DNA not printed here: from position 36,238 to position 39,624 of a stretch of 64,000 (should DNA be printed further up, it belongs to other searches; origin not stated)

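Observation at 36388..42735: Tandem 1030-aa PKD/T9SS paralogs with mosaic nucleotide identity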

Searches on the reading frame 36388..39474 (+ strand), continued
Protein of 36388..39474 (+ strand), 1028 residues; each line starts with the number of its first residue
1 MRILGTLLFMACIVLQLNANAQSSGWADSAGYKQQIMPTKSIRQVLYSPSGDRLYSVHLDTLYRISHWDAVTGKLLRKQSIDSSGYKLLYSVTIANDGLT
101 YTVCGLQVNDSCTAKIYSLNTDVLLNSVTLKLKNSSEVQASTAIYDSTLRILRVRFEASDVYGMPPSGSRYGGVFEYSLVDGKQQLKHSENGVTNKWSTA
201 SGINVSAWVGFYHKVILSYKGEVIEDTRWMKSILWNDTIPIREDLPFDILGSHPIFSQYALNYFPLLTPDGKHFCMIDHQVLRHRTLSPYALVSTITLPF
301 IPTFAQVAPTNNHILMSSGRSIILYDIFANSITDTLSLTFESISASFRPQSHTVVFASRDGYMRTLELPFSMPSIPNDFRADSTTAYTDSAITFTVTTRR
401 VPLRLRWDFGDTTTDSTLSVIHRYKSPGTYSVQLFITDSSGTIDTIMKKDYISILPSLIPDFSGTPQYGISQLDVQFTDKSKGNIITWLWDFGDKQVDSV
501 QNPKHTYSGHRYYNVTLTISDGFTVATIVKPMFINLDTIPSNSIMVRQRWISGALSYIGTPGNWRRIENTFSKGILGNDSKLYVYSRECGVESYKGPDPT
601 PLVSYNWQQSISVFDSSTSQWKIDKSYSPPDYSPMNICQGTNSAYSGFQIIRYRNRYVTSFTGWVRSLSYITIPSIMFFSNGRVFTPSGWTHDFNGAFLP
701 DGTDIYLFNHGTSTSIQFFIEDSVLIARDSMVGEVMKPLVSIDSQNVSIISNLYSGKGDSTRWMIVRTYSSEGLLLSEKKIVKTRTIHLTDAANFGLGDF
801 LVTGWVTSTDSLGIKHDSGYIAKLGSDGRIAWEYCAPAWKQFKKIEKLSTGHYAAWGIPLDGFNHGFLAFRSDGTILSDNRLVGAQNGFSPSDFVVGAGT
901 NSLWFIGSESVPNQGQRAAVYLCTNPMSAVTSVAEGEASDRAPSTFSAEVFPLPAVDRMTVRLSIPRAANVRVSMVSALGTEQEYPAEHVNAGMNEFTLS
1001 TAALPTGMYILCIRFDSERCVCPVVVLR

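Call 9: find_encoding_contigs(protein=P0002, flank=10000, max_places=4)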
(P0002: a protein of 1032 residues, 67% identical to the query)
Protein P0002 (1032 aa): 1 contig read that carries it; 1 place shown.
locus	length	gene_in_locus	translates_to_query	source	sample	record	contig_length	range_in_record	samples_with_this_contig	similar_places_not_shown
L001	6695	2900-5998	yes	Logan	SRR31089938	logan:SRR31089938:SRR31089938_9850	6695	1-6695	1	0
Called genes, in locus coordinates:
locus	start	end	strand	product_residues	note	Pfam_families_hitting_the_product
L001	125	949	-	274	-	-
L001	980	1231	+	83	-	-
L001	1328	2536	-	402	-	PF15902:Sortilin-Vps10 (faint), PF02012:BNR (faint), PF25852:DUF6242_C (weak), PF18962:Por_Secre_tail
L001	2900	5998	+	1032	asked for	PF25174:Beta-prop_THOC3 (faint), PF00801:PKD, PF18911:PKD_4, PF00801:PKD, PF18911:PKD_4, PF18962:Por_Secre_tail (weak)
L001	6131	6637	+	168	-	PF05163:DinB, PF12867:DinB_2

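Call 10: find_encoding_contigs(protein=P0003, flank=10000, max_places=4)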
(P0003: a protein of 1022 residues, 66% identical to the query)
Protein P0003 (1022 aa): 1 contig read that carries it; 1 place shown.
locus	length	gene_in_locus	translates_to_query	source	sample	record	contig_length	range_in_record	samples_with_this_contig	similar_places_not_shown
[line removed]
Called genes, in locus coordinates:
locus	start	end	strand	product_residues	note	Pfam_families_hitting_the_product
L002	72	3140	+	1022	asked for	PF25174:Beta-prop_THOC3 (faint), PF00801:PKD, PF18911:PKD_4, PF00801:PKD (weak), PF18911:PKD_4, PF18962:Por_Secre_tail (weak)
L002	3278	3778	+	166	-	PF05163:DinB, PF12867:DinB_2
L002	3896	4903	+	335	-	PF00365:PFK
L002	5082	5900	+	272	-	PF06182:ABC2_membrane_6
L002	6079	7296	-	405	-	PF01548:DEDD_Tnp_IS110, PF02371:Transposase_20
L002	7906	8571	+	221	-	-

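Call 11: find_encoding_contigs(protein=P0004, flank=10000, max_places=4)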
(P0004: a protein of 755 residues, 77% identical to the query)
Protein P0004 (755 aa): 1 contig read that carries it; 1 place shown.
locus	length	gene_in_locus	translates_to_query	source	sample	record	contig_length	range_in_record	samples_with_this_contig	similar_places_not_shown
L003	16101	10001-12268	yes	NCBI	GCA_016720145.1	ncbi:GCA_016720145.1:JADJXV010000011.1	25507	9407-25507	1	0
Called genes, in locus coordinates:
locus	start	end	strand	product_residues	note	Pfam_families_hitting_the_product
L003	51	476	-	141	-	-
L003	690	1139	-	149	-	PF00078:RVT_1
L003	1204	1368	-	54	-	-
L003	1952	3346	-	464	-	PF02163:Peptidase_M50, PF00595:PDZ (faint), PF17820:PDZ_6 (weak), PF13180:PDZ_2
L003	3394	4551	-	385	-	PF02670:DXP_reductoisom, PF08436:DXP_redisom_C, PF13288:DXPR_C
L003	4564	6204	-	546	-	PF10150:RNase_E_G, PF20833:RNase_E_G_Thio (faint)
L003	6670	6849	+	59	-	-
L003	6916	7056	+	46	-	-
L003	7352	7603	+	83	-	-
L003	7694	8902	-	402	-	PF25852:DUF6242_C (weak), PF15902:Sortilin-Vps10 (faint), PF25852:DUF6242_C (weak), PF18962:Por_Secre_tail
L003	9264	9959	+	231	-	-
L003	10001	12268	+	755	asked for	PF00801:PKD, PF18911:PKD_4, PF00801:PKD, PF18911:PKD_4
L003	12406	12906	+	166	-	PF05163:DinB, PF12867:DinB_2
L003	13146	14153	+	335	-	PF00365:PFK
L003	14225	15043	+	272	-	PF06182:ABC2_membrane_6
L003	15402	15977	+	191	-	-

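Call 12: find_encoding_contigs(protein=P0005, flank=10000, max_places=4)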
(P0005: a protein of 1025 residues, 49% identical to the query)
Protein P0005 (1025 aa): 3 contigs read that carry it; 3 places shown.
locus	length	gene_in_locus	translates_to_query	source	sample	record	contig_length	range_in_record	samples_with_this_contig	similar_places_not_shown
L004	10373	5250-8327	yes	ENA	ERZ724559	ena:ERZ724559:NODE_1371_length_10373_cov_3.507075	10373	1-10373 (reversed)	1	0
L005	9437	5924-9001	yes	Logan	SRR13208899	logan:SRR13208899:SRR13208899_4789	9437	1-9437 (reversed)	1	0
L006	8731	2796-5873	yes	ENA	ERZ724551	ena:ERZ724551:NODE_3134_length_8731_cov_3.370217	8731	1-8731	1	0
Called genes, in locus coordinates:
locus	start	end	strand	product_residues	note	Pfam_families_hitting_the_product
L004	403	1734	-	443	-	PF25019:LRR_R13L1-DRL21 (faint), PF00560:LRR_1 (faint), PF23598:LRR_14, PF13855:LRR_8 (weak), PF12799:LRR_4 (weak), PF23598:LRR_14, PF12799:LRR_4 (weak), PF13855:LRR_8 (weak)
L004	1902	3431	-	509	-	PF00092:VWA (faint)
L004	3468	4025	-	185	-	PF12867:DinB_2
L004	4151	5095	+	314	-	PF07885:Ion_trans_2, PF17655:IRK_C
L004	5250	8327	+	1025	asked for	PF00801:PKD, PF18911:PKD_4, PF00801:PKD, PF18911:PKD_4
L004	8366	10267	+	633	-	PF13567:DUF4131, PF03772:Competence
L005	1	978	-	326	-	?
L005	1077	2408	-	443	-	PF25019:LRR_R13L1-DRL21 (faint), PF00560:LRR_1 (faint), PF23598:LRR_14, PF13855:LRR_8 (weak), PF12799:LRR_4 (weak), PF23598:LRR_14, PF12799:LRR_4 (weak), PF13855:LRR_8 (weak)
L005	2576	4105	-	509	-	PF00092:VWA (faint)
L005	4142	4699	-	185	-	PF12867:DinB_2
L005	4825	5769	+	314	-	PF07885:Ion_trans_2, PF17655:IRK_C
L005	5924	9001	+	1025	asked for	PF00801:PKD, PF18911:PKD_4, PF00801:PKD, PF18911:PKD_4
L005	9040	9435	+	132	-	?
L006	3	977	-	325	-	?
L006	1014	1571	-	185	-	PF12867:DinB_2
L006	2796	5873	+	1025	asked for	PF00801:PKD, PF18911:PKD_4, PF00801:PKD, PF18911:PKD_4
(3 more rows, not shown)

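Call 13: find_encoding_contigs(protein=P0006, flank=10000, max_places=4)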
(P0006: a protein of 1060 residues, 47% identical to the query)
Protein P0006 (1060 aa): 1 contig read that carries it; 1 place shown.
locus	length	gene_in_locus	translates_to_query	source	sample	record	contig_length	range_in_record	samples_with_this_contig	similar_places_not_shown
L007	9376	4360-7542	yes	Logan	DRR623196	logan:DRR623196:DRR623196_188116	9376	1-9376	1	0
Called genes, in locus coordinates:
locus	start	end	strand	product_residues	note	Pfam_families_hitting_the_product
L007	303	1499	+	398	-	PF00989:PAS (weak), PF13426:PAS_9, PF00512:HisKA, PF02518:HATPase_c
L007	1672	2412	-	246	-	-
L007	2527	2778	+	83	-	-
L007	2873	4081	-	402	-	PF15902:Sortilin-Vps10 (faint), PF02012:BNR (faint), PF25852:DUF6242_C, PF18962:Por_Secre_tail (weak)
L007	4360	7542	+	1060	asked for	PF23381:Beta-prop_IFT122_1st (faint), PF00801:PKD, PF18911:PKD_4, PF00801:PKD (weak), PF18911:PKD_4, PF18962:Por_Secre_tail (faint)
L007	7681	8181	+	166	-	PF05163:DinB, PF12867:DinB_2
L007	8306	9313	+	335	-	PF00365:PFK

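Call 14: find_encoding_contigs(protein=P0007, flank=10000, max_places=4)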
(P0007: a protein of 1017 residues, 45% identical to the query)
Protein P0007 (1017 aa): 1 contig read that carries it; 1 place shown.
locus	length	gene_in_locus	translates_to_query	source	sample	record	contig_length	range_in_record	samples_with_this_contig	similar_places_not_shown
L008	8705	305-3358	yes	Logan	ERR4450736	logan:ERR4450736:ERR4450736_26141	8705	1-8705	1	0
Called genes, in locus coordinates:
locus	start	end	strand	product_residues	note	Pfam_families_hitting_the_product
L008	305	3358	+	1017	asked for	PF00801:PKD (weak), PF18911:PKD_4, PF00801:PKD (weak), PF18911:PKD_4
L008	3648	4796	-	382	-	PF06812:ImpA_N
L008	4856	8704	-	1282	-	?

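Call 25: find_related_loci(query=A1, collection=genome_contigs, flank=10000)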
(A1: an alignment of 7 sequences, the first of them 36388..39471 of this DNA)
Query A1 (1028 aa) in genome_contigs; peptide patterns used: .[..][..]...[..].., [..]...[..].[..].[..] (x = any residue, [..] = any of these).
600 stretches matched a pattern (row limit reached: there are more); 537 encode a relative of the query (tblastn E <= 1e-3); the best 80 are kept; 80 distinct loci.
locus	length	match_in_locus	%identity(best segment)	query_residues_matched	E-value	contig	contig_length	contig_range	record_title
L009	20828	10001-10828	40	373-562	4e-27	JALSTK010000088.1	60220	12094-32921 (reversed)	MAG: Calditrichia bacterium isolate 356-308_metabat2_scaf2bin.103 356-308_scaffold_255_c1, whole genome shotgun sequence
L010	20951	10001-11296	39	357-539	5e-26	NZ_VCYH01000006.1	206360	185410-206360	Methanoculleus frigidifontis strain FWC-SCC1 FWC-SCC1-contig06, whole genome shotgun sequence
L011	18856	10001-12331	37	335-540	1e-25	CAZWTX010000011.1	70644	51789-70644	MAG TPA_asm: uncultured Methanospirillum sp. isolate SRP192927_co9_16 genome assembly, contig: NODE_118_length_70644_cov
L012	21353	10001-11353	33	354-586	2e-24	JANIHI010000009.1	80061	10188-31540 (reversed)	MAG: Methanolinea sp. isolate LCB019-065 scaffold_298_c1, whole genome shotgun sequence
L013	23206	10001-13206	33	304-546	4e-24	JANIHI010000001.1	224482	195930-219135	MAG: Methanolinea sp. isolate LCB019-065 scaffold_26_c1, whole genome shotgun sequence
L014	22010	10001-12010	33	327-549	6e-24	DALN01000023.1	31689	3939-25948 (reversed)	MAG TPA_asm: Methanoculleus sp. UBA77 UBA77_contig_11302, whole genome shotgun sequence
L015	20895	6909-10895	47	328-545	9e-24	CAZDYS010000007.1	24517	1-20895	MAG TPA_asm: uncultured Planctomycetaceae bacterium isolate SRP135972_co2_136 genome assembly, contig: NODE_1386_length_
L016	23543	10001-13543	37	312-561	8e-24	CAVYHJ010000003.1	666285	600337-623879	MAG: uncultured bacterium isolate MFD01231.bin.1.77 genome assembly, contig: contig_13159, whole genome shotgun sequence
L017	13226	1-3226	36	358-540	1e-23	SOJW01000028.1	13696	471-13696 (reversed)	MAG: Candidatus Stahlbacteria bacterium isolate E44_bin36 NODE_1719_length_13696_cov_6.641009, whole genome shotgun sequ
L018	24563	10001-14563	32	359-555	1e-23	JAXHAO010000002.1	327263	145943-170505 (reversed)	MAG: Methanoregulaceae archaeon isolate AnMBR.bin74 bin74_2, whole genome shotgun sequence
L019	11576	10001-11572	36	369-540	1e-23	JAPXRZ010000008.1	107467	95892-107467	MAG: Methanolinea sp. isolate binned_ad_9.15 NODE_144_length_107467_cov_4.988606, whole genome shotgun sequence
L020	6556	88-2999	37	358-550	1e-23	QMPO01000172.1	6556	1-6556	MAG: Bacteroidetes bacterium isolate B17_G6 B17_Guay6_scaffold_12976, whole genome shotgun sequence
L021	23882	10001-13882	40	337-584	5e-23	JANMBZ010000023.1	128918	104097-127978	MAG: Chitinophagaceae bacterium isolate OTE_1_metabat_222 OTE_1_k141_2054183, whole genome shotgun sequence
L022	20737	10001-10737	34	344-540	1e-22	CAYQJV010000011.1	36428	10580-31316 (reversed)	MAG TPA_asm: uncultured bacterium isolate SRP338002_co1_144 genome assembly, contig: NODE_1051_length_36428_cov_11.35048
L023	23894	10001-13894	34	348-544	1e-22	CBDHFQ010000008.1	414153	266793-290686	MAG: Bacteroidia bacterium isolate 25d22b30-7bab-4f40-8331-5cd9055c56ff genome assembly, contig: contig_8, whole genome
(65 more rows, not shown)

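Call 26: list_cluster_members(proteins=[P0006, P0002, P0001, P0008])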
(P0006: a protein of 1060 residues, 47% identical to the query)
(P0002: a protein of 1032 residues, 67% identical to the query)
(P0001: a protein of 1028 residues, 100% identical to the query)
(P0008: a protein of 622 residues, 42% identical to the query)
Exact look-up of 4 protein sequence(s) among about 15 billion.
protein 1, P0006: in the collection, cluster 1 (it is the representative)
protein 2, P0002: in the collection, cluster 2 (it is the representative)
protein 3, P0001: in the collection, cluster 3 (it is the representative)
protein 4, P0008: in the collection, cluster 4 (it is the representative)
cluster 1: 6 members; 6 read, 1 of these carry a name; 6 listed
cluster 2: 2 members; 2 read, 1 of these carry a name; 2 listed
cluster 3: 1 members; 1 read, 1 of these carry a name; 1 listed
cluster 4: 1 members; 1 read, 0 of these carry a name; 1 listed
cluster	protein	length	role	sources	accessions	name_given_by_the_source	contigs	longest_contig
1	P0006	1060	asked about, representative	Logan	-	-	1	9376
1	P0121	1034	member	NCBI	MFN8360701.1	MAG: PKD domain-containing protein [Candidatus Kapaibacterium sp.]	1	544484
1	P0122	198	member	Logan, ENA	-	-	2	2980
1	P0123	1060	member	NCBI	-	-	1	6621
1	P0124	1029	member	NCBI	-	-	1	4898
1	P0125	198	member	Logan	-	-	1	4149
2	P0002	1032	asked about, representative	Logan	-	-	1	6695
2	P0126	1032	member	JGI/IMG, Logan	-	PKD repeat protein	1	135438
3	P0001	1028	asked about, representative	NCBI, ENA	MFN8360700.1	MAG: PKD domain-containing protein [Candidatus Kapaibacterium sp.]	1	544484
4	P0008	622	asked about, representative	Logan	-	-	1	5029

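Call 34: find_encoding_contigs(protein=P0126, flank=10000, max_places=3)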
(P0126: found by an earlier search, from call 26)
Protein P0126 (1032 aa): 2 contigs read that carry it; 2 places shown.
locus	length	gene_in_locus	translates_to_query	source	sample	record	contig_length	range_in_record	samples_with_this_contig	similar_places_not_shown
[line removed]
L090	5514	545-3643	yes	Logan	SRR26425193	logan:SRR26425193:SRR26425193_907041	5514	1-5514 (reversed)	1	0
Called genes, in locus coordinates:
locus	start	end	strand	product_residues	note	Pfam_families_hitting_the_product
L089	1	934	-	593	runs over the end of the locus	-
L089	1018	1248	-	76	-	-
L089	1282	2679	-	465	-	PF02163:Peptidase_M50, PF00595:PDZ (faint), PF13180:PDZ_2 (weak), PF17820:PDZ_6 (weak), PF13180:PDZ_2 (weak), PF17820:PDZ_6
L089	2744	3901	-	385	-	PF02670:DXP_reductoisom, PF08436:DXP_redisom_C, PF13288:DXPR_C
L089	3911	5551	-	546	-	PF10150:RNase_E_G, PF20833:RNase_E_G_Thio (faint)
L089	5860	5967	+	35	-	-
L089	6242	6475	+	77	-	-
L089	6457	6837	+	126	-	PF01850:PIN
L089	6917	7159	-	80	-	-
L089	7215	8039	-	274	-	-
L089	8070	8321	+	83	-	-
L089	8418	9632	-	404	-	PF15902:Sortilin-Vps10 (faint), PF25852:DUF6242_C (weak), PF18962:Por_Secre_tail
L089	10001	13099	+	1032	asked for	PF25174:Beta-prop_THOC3 (faint), PF00801:PKD, PF18911:PKD_4, PF00801:PKD, PF18911:PKD_4, PF18962:Por_Secre_tail (weak)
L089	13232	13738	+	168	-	PF05163:DinB, PF12867:DinB_2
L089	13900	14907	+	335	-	PF00365:PFK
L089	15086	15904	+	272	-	PF06182:ABC2_membrane_6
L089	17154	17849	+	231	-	-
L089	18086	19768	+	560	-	PF00171:Aldedh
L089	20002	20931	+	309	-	PF11276:DUF3078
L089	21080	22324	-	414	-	PF01547:SBP_bac_1, PF13416:SBP_bac_8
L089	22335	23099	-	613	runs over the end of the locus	PF03717:PBP_dimer, PF00905:Transpeptidase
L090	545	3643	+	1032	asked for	PF25174:Beta-prop_THOC3 (faint), PF00801:PKD, PF18911:PKD_4, PF00801:PKD, PF18911:PKD_4, PF18962:Por_Secre_tail (weak)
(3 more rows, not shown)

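Call 35: find_encoding_contigs(protein=P0123, flank=10000, max_places=3)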
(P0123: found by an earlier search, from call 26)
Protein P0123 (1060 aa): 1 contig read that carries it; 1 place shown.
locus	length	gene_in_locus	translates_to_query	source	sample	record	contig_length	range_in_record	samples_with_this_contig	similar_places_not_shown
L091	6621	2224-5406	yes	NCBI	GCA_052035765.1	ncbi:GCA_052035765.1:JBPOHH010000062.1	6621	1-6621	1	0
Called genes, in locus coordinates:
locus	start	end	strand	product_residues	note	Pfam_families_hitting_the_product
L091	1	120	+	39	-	?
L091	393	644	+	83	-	-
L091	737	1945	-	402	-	PF15902:Sortilin-Vps10 (faint), PF02012:BNR (faint), PF25852:DUF6242_C, PF18962:Por_Secre_tail (weak)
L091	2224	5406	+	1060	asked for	PF00801:PKD (weak), PF18911:PKD_4, PF00801:PKD (weak), PF18911:PKD_4, PF18962:Por_Secre_tail (weak)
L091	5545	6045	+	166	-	PF05163:DinB, PF12867:DinB_2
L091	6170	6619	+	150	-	?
